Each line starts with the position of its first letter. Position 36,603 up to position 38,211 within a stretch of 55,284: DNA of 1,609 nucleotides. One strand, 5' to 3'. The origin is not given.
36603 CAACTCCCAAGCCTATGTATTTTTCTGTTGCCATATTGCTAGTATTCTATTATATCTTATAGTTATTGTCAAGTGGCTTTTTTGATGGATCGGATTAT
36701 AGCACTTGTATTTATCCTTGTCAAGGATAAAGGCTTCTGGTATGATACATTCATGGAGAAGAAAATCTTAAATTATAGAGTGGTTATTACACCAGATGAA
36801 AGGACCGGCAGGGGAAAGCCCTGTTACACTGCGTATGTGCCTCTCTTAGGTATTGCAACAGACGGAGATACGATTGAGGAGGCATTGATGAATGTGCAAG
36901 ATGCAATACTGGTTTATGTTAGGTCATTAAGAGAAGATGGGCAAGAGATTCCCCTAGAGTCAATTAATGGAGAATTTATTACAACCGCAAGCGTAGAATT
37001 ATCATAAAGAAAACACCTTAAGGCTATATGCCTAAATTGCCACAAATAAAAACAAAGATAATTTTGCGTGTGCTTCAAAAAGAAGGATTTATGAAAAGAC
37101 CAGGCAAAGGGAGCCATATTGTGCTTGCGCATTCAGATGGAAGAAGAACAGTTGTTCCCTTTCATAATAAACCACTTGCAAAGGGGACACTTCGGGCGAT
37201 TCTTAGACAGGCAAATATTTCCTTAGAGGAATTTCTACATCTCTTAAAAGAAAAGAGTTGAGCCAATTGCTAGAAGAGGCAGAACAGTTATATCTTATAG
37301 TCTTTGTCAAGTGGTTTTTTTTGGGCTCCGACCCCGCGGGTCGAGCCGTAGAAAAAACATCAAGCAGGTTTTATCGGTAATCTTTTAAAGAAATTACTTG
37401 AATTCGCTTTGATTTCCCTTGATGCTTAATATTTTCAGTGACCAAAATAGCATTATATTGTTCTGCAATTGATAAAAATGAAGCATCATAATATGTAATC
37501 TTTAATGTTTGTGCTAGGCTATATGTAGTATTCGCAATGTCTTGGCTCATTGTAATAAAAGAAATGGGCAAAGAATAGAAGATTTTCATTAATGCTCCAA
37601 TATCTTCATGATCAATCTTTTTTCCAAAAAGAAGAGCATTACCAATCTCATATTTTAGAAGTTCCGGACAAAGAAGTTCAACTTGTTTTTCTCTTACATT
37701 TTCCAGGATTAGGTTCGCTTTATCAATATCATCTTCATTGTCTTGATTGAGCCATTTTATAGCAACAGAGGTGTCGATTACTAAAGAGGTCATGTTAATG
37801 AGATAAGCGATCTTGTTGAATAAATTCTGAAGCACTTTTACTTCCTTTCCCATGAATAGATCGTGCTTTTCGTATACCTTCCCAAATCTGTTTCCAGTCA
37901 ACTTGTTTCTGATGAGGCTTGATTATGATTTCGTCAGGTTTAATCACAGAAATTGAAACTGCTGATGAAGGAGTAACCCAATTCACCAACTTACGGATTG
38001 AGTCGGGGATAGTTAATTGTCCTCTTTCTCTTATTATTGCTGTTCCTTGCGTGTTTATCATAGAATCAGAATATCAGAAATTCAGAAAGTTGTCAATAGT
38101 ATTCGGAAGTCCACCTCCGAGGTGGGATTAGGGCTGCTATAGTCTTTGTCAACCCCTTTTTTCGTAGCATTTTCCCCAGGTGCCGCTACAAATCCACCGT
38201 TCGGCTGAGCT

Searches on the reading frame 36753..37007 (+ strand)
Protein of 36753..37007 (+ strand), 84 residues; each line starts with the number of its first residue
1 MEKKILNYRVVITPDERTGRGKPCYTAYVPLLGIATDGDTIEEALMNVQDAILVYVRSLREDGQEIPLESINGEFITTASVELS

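Call 13: search_protein_families(library=pfam, max_evalue=0.01, proteins=[window:36753-37007:+])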
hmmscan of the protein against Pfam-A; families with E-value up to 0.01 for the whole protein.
window:36753-37007:+ (84 aa): 1 family
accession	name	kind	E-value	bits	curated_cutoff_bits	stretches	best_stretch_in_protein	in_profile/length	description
PF15919.11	HicB_lk_antitox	-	1.3e-05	25.8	27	1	24-69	12-58/123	HicB_like antitoxin of bacterial toxin-antitoxin system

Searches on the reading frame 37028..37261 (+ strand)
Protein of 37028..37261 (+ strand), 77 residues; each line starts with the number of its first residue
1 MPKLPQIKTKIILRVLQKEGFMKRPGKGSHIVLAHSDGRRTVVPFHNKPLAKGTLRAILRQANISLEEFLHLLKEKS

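Call 13: search_protein_families(library=pfam, max_evalue=0.01, proteins=[window:37028-37261:+])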
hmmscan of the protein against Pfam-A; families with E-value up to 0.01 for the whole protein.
window:37028-37261:+ (77 aa): 1 family
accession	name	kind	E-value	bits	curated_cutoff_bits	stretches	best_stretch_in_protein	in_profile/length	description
PF07927.17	HicA_toxin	-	6.8e-17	61.8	27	1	12-64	4-58/58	HicA toxin of bacterial toxin-antitoxin,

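Call 27: find_encoding_contigs(protein=window:37028-37261:+, flank=10000, max_places=10)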
Protein window:37028-37261:+ (77 aa): 15 contigs read that carry it; 10 places shown.
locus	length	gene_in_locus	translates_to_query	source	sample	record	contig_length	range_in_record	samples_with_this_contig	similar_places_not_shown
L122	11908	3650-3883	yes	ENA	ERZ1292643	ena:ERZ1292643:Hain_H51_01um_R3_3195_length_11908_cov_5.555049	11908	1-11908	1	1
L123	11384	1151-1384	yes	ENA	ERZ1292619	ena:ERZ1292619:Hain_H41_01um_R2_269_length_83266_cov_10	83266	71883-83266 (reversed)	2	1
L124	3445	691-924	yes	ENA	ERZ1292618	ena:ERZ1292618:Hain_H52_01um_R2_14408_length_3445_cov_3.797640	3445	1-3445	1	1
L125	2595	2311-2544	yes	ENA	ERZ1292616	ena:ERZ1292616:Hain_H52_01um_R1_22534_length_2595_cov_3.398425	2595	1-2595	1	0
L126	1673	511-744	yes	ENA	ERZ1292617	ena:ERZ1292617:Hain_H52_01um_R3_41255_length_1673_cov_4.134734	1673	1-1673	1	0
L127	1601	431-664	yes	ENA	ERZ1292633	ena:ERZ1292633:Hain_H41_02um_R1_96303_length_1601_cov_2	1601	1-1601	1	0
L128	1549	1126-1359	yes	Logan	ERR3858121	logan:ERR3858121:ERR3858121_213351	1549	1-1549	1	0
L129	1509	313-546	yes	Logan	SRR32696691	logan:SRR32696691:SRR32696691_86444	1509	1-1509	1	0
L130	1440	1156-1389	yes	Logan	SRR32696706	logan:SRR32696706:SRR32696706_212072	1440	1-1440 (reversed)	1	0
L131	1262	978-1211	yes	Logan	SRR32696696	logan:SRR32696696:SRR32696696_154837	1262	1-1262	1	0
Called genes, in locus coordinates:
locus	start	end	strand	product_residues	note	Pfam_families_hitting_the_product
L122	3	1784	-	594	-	?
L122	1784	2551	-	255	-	-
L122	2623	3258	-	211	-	-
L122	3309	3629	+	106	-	PF15919:HicB_lk_antitox (weak)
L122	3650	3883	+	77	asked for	PF07927:HicA_toxin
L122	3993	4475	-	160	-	PF01850:PIN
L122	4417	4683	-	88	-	-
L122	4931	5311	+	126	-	PF15919:HicB_lk_antitox (faint)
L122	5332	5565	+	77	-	PF07927:HicA_toxin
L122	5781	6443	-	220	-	PF08843:AbiEii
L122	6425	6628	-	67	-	-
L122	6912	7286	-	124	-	PF18480:DUF5615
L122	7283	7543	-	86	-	PF04255:DUF433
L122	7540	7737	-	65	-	PF21748:UPF0150 (weak), PF15919:HicB_lk_antitox (weak)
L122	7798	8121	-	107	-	-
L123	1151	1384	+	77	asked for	PF07927:HicA_toxin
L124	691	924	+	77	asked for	PF07927:HicA_toxin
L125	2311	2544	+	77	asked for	PF07927:HicA_toxin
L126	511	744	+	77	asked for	PF07927:HicA_toxin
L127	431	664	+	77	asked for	PF07927:HicA_toxin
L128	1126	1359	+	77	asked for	PF07927:HicA_toxin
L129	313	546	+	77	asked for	PF07927:HicA_toxin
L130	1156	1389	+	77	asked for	PF07927:HicA_toxin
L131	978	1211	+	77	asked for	PF07927:HicA_toxin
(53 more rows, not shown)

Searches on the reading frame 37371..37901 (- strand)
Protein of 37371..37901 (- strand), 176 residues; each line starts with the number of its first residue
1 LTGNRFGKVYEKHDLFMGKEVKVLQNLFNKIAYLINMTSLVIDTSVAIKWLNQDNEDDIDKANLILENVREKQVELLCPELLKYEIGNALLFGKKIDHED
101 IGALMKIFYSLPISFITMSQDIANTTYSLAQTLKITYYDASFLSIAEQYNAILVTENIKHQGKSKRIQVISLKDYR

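Call 13: search_protein_families(library=pfam, max_evalue=0.01, proteins=[window:37371-37901:-])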
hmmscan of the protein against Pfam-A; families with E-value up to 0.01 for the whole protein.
window:37371-37901:- (176 aa): 2 families
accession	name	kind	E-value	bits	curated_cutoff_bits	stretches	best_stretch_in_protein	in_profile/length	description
PF01850.27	PIN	-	5.5e-08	33.9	23.6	1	41-157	2-111/120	PIN domain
PF13470.12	PIN_3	-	0.00069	20.9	27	1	40-159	2-115/115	PIN domain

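Call 74: find_encoding_contigs(protein=window:37371-37853:-, flank=6000, max_places=10)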
Protein window:37371-37853:- (160 aa): 9 contigs read that carry it; 5 places shown.
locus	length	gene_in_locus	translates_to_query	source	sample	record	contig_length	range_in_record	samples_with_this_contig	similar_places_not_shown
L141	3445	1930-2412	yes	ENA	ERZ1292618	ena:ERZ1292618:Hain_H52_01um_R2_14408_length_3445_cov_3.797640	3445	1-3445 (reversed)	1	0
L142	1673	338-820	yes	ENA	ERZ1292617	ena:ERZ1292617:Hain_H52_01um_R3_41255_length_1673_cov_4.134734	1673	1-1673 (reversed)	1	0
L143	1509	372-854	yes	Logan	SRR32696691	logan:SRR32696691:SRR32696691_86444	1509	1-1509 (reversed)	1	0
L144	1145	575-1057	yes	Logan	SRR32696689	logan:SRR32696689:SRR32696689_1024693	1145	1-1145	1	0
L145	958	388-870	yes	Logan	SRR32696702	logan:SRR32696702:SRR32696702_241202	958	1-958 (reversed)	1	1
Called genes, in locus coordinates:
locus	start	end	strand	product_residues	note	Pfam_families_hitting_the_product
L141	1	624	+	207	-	?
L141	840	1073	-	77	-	PF07927:HicA_toxin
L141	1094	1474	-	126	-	PF15919:HicB_lk_antitox (faint)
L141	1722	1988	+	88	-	-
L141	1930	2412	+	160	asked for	PF01850:PIN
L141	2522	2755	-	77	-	PF07927:HicA_toxin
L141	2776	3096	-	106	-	PF15919:HicB_lk_antitox (weak)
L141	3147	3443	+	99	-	?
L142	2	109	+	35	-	?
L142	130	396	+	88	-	-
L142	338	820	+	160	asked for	PF01850:PIN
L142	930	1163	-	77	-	PF07927:HicA_toxin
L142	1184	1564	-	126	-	PF15919:HicB_lk_antitox (faint)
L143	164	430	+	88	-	-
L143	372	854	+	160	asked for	PF01850:PIN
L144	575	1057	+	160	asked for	PF01850:PIN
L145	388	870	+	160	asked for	PF01850:PIN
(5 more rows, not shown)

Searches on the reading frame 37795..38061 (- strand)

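Call 13: search_protein_families(library=pfam, max_evalue=0.01, proteins=[window:37795-38061:-])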
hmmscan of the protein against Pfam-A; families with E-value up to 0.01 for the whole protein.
window:37795-38061:- (88 aa): 0 families

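Call 68: search_protein_families(library=ncbifam, max_evalue=0.01, proteins=[window:37795-38061:-])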
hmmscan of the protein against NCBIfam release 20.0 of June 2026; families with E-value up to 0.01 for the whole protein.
window:37795-38061:- (88 aa): 1 family
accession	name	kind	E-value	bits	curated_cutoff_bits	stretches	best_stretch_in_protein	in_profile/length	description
TIGR01439.1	lp_hng_hel_AbrB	domain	9.2e-05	22.1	28.3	1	10-49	4-42/44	transcriptional regulator, AbrB family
